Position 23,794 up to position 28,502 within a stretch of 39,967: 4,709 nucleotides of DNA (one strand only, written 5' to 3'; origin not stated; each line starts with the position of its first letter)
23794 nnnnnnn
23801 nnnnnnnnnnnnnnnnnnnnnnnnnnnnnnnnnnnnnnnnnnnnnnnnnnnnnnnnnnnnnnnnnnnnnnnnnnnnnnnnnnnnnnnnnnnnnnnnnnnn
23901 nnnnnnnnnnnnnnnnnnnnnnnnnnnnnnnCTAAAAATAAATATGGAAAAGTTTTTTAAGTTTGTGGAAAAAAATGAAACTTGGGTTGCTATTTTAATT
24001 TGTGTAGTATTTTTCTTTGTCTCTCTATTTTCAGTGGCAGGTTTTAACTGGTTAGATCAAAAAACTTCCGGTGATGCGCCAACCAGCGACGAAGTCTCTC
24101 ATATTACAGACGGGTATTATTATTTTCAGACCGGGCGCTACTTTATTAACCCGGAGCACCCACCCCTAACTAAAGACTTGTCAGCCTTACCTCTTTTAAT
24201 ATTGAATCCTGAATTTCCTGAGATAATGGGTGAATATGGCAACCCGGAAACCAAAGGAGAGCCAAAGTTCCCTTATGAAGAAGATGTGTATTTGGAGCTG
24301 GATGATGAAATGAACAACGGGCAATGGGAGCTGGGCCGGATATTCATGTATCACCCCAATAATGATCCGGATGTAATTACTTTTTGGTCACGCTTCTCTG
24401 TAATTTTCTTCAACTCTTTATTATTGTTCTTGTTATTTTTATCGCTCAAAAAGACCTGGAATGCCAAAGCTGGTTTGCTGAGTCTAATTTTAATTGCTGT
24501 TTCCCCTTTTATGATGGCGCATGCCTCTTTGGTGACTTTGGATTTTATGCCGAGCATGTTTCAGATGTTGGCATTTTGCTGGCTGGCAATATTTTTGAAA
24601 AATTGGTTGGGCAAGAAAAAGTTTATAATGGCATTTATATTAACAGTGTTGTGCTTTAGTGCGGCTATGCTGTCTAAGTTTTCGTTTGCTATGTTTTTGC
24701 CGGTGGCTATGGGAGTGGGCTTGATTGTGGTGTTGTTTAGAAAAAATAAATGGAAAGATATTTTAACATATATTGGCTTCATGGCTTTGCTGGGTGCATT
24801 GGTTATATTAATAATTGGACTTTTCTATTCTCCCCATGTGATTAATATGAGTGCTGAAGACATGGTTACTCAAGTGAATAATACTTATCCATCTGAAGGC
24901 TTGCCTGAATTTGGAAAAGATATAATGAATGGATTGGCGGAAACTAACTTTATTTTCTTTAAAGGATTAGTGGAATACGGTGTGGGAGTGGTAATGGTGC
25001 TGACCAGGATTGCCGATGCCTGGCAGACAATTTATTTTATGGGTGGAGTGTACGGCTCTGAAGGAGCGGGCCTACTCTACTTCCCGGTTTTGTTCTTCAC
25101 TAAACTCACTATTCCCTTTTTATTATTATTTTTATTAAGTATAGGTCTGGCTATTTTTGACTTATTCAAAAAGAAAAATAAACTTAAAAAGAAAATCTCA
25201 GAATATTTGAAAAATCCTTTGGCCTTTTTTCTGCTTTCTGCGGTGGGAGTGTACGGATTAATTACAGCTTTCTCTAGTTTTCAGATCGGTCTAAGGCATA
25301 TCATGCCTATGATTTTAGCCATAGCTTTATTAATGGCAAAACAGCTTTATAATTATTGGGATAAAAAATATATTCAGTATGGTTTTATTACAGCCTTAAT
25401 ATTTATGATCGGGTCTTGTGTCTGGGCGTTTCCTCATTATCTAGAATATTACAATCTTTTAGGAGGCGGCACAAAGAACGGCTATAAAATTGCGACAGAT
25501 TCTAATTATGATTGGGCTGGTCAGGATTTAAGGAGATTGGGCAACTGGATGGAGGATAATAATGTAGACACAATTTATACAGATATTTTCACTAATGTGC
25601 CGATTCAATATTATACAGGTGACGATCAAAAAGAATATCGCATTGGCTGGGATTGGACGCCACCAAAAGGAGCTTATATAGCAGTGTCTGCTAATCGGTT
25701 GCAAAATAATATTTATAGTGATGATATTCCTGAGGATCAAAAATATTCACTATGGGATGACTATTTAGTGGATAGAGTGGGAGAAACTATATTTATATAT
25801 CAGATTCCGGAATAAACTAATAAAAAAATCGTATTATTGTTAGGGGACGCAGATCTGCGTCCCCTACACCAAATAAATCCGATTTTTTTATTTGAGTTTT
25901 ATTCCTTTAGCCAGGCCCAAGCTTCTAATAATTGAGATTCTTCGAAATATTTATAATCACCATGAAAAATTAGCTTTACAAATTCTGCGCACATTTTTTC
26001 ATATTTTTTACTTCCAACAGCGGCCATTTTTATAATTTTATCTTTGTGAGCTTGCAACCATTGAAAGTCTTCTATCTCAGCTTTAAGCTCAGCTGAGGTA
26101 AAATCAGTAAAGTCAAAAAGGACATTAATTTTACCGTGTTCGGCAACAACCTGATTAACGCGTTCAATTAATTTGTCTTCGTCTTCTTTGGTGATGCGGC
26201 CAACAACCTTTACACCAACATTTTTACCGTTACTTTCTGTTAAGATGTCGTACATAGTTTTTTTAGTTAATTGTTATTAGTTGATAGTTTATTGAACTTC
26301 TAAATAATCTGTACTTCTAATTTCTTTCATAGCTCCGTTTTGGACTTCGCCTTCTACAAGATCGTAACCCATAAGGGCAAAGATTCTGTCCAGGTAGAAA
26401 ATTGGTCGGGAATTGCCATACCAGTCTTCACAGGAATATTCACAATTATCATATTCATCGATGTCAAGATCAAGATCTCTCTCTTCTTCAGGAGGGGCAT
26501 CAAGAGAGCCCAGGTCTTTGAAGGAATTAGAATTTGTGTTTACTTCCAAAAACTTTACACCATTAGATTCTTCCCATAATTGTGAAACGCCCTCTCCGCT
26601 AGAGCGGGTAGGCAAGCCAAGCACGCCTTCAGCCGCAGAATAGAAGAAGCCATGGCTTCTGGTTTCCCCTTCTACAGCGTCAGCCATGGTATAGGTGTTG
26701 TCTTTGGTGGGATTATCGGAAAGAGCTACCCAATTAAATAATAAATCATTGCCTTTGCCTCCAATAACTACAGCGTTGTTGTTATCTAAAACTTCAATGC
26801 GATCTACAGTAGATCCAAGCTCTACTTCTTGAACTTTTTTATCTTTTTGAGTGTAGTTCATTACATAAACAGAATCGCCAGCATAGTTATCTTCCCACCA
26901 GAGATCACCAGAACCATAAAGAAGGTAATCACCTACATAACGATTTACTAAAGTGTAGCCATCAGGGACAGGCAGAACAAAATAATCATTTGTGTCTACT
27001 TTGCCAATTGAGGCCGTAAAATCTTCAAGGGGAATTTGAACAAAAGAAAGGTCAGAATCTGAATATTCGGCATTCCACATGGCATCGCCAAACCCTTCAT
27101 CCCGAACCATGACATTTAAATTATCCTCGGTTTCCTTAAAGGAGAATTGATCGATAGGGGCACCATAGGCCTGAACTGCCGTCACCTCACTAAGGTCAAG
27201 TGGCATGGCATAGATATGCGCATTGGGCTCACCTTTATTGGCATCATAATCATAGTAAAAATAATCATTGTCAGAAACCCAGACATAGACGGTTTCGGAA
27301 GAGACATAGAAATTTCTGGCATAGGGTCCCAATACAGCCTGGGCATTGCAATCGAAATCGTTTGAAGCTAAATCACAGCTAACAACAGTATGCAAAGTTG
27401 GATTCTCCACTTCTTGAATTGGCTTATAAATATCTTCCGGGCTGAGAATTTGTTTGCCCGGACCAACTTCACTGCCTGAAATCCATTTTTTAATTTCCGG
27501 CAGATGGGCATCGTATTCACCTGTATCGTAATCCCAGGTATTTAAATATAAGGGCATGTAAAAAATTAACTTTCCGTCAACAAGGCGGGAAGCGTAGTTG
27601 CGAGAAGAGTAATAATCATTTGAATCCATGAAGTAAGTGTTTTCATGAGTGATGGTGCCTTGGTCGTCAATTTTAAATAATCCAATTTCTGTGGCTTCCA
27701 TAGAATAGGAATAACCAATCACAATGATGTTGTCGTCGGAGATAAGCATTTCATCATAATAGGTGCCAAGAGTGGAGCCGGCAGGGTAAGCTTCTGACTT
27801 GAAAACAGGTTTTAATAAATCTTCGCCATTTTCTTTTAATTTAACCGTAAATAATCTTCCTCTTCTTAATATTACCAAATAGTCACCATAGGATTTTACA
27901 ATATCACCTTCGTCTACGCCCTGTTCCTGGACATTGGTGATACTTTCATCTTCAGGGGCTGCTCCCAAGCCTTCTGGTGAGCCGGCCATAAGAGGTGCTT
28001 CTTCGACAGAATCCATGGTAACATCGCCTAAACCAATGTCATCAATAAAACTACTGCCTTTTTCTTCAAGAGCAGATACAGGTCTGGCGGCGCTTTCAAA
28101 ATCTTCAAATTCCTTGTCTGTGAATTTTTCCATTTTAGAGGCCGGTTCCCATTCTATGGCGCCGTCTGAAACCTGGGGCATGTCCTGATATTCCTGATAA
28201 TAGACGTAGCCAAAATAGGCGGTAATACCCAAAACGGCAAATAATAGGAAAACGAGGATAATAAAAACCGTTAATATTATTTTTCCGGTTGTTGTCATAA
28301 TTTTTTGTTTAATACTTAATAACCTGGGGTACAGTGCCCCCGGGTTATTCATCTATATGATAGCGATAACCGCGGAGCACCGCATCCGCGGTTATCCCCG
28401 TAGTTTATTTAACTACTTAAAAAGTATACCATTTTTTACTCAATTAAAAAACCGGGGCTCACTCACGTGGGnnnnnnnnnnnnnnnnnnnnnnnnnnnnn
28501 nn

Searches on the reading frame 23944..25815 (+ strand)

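Call 8: search_protein_families(library=pfam, proteins=[window:23944-25815:+], max_evalue=0.01)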
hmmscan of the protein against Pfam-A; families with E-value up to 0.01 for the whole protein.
window:23944-25815:+ (623 aa): 2 families
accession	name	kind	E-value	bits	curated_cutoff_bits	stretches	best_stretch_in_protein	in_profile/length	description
PF13231.12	PMT_2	-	3.4e-05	24.5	26.1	1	153-287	28-154/160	Dolichyl-phosphate-mannose-protein mannosyltransferase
PF02366.24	PMT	-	5.4e-05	23.3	22.7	1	142-288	77-226/245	Dolichyl-phosphate-mannose-protein mannosyltransferase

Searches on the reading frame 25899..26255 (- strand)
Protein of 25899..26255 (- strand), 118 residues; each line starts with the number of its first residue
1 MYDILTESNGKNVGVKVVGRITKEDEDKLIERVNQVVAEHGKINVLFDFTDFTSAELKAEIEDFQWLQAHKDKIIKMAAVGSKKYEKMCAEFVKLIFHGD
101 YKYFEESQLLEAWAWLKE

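Call 8: search_protein_families(library=pfam, proteins=[window:25899-26255:-], max_evalue=0.01)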
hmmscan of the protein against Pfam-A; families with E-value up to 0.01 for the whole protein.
window:25899-26255:- (118 aa): 1 family
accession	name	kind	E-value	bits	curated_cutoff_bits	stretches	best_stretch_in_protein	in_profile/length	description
PF11964.13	SpoIIAA-like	-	1e-22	81.3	25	1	13-117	2-106/106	SpoIIAA-like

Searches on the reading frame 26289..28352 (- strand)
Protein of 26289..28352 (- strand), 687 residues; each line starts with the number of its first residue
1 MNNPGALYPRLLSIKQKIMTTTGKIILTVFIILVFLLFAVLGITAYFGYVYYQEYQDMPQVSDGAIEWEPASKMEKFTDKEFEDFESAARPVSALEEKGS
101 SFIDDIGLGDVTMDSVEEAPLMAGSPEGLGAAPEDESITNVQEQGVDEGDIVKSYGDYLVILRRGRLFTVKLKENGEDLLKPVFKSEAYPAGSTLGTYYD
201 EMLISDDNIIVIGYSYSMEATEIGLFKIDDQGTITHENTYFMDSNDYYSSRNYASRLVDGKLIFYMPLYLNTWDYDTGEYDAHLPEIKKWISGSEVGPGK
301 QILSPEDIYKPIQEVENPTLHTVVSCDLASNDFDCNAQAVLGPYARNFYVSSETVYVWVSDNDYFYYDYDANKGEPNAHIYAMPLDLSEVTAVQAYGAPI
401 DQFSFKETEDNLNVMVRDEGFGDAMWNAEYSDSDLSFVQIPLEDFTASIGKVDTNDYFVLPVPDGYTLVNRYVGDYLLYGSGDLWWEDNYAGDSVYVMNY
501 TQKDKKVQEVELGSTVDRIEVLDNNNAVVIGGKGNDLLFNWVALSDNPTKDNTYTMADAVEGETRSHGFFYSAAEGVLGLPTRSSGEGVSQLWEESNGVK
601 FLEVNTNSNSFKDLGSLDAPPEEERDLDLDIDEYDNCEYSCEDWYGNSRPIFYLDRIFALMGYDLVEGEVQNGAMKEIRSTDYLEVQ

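Call 8: search_protein_families(library=pfam, proteins=[window:26289-28352:-], max_evalue=0.01)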
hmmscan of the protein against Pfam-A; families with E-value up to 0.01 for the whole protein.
window:26289-28352:- (687 aa): 1 family
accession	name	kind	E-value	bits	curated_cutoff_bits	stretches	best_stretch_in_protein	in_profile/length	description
PF09826.15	Beta_propel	-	1.2e-26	94.1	22.4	1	137-426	2-273/495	Beta propeller domain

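Call 9: search_protein_families(library=phrogs, proteins=[window:26289-28352:-], max_evalue=0.01)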
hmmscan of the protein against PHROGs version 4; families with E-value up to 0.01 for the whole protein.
window:26289-28352:- (687 aa): 0 families

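Call 53: search_protein_families(library=ncbifam, proteins=[window:26289-28352:-], max_evalue=0.01)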
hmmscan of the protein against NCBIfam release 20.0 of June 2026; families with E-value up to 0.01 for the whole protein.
window:26289-28352:- (687 aa): 1 family
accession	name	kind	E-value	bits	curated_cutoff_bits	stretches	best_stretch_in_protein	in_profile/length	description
NF033158.1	Myrrcad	domain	0.00016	21.1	33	1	33-53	11-31/36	MyrrCad domain-containing protein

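Call 54: search_protein_families(library=padloc, proteins=[window:26289-28352:-], max_evalue=0.01)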
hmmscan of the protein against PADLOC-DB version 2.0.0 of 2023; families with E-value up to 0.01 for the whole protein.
window:26289-28352:- (687 aa): 0 families
